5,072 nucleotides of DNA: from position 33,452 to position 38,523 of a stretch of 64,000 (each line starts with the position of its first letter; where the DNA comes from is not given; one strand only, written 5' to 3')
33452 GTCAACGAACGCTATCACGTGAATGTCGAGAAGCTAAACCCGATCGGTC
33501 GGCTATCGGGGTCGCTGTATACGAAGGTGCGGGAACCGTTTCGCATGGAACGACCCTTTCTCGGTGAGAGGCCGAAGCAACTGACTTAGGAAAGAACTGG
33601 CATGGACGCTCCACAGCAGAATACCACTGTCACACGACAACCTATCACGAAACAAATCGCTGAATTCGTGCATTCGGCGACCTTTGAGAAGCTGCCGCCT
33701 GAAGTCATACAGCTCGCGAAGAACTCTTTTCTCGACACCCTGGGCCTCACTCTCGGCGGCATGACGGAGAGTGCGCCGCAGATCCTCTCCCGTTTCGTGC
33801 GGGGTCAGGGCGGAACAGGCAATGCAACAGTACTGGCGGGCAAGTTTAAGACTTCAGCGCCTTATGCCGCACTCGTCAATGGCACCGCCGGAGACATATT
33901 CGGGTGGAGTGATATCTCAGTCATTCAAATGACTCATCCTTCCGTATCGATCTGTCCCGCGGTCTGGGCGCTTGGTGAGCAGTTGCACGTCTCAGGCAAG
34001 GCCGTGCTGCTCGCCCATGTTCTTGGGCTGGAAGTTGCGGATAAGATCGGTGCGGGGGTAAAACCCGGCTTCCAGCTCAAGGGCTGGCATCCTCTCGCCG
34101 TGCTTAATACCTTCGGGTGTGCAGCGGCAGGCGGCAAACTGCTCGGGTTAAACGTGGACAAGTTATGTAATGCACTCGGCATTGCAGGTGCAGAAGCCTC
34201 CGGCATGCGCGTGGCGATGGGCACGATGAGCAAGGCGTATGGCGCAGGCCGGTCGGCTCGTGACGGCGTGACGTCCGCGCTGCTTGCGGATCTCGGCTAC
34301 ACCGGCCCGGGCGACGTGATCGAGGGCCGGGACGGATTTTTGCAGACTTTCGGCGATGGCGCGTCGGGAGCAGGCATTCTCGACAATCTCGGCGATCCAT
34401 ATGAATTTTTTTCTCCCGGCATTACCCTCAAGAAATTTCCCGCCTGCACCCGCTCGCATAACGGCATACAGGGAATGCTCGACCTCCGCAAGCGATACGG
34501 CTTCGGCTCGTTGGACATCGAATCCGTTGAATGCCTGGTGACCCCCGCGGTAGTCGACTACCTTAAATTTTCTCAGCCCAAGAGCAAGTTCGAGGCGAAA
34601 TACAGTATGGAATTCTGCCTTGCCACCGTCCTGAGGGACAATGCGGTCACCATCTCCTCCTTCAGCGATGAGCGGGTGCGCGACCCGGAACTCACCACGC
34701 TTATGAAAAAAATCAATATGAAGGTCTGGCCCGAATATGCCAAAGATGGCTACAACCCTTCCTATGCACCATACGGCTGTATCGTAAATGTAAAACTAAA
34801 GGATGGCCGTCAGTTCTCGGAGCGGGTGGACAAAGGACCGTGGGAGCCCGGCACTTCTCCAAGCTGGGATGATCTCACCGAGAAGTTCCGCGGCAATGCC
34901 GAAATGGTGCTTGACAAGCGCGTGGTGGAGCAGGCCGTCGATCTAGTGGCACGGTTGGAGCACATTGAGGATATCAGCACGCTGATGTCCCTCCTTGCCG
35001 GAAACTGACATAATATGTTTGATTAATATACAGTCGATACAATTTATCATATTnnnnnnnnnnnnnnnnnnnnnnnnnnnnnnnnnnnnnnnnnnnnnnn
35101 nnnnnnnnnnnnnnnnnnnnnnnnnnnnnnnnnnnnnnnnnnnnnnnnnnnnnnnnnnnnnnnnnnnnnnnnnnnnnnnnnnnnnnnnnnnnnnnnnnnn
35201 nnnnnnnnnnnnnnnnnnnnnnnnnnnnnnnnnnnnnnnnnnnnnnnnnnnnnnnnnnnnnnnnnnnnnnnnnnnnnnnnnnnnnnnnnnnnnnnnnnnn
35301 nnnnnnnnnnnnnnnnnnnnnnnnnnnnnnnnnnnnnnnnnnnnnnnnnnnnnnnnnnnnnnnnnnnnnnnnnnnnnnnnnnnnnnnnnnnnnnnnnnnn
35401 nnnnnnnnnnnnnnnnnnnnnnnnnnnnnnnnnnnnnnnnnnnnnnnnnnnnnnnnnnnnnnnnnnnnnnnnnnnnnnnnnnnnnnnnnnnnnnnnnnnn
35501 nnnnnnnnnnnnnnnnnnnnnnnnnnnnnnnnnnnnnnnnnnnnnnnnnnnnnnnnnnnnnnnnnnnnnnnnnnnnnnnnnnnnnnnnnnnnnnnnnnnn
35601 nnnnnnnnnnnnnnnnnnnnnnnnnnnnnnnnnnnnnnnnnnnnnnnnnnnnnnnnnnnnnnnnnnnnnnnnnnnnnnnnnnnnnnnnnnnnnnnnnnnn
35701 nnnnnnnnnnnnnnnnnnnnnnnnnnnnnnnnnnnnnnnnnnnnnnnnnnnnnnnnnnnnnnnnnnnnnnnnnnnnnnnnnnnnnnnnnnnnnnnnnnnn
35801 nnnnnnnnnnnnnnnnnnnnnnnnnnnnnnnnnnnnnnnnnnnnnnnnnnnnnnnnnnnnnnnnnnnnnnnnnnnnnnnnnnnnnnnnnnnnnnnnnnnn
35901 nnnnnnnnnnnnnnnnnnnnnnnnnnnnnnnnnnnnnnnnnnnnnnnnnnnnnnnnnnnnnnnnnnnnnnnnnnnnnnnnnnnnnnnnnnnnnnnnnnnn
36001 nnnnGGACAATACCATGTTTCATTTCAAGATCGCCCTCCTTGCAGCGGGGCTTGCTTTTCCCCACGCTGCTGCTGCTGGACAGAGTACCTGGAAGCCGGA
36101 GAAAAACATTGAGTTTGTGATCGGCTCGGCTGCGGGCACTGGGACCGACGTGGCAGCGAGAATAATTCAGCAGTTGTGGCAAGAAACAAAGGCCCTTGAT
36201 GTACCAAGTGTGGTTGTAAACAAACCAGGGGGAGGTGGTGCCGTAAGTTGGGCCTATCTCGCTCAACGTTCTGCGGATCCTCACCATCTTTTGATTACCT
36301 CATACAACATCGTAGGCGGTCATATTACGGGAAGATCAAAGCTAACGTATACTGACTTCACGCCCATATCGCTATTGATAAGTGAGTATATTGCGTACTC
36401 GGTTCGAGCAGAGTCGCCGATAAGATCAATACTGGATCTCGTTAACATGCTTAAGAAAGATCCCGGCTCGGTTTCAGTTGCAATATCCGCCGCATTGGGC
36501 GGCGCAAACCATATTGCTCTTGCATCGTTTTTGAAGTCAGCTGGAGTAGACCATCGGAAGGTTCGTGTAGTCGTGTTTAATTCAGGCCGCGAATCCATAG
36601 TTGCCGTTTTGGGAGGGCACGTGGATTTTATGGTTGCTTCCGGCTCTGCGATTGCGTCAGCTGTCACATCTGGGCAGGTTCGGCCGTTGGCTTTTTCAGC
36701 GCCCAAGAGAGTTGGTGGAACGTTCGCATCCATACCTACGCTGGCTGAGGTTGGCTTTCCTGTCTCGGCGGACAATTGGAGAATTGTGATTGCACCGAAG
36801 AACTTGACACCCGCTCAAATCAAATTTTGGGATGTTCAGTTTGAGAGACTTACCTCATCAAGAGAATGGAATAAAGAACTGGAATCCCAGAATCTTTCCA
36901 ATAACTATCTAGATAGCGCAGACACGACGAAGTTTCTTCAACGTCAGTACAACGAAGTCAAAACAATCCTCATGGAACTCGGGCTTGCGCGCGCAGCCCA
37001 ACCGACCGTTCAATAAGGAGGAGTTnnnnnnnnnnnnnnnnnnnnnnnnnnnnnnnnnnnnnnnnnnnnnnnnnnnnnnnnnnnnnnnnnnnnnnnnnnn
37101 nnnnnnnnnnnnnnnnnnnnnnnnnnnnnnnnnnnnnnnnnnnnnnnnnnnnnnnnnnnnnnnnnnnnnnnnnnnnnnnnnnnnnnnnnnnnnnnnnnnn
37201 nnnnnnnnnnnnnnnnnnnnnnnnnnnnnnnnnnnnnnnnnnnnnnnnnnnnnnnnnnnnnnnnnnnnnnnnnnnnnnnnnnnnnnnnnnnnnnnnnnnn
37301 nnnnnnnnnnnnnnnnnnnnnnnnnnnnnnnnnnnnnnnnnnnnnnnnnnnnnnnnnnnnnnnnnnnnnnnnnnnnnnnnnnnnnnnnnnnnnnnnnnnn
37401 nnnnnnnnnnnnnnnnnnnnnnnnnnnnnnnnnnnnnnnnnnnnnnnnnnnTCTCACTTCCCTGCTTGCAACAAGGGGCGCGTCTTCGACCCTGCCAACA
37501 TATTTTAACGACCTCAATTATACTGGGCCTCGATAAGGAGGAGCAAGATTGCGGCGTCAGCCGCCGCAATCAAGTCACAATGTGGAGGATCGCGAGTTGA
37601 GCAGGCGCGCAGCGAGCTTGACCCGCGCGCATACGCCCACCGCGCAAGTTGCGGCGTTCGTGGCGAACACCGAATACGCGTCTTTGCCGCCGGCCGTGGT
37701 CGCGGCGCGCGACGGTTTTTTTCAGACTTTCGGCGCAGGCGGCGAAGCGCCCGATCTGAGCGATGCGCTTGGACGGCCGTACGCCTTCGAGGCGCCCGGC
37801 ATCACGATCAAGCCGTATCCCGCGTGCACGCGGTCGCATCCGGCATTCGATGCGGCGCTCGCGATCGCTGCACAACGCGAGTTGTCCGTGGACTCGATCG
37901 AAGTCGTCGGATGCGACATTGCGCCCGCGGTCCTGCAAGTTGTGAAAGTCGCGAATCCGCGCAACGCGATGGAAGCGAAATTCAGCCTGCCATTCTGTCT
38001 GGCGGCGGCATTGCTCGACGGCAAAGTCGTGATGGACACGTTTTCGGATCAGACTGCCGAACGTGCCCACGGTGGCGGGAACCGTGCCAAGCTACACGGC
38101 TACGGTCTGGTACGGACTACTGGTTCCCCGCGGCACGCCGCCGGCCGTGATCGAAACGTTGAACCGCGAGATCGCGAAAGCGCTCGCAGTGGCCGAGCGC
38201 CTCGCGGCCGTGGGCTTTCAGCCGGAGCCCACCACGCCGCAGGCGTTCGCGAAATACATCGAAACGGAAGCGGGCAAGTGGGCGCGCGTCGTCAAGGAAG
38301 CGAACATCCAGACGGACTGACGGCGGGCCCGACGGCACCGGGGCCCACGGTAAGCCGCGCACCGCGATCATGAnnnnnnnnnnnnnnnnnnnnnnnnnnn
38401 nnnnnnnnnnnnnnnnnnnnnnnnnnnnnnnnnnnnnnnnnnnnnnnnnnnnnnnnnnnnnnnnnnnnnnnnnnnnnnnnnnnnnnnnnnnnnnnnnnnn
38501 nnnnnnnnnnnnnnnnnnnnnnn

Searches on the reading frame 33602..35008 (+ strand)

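Call 58: search_protein_families(library=ncbifam, proteins=[window:33602-35008:+], max_evalue=1e-10)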
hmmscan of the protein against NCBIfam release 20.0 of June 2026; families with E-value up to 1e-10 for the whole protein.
window:33602-35008:+ (468 aa): 1 family
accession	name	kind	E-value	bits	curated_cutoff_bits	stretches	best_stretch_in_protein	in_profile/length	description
NF042438.1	PrpD_hiGCgrampos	equivalog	1.7e-11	43.4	950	0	73-461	78-479/499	2-methylcitrate dehydratase PrpD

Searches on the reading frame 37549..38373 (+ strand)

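Call 49: search_protein_families(library=pfam, proteins=[window:37549-38373:+], max_evalue=0.00001)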
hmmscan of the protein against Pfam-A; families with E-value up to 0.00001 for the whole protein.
window:37549-38373:+ (274 aa): 1 family
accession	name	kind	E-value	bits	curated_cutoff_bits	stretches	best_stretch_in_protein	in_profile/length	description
PF19305.4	MmgE_PrpD_C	-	1.5e-18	67.6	32.1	1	90-172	1-84/173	MmgE/PrpD C-terminal domain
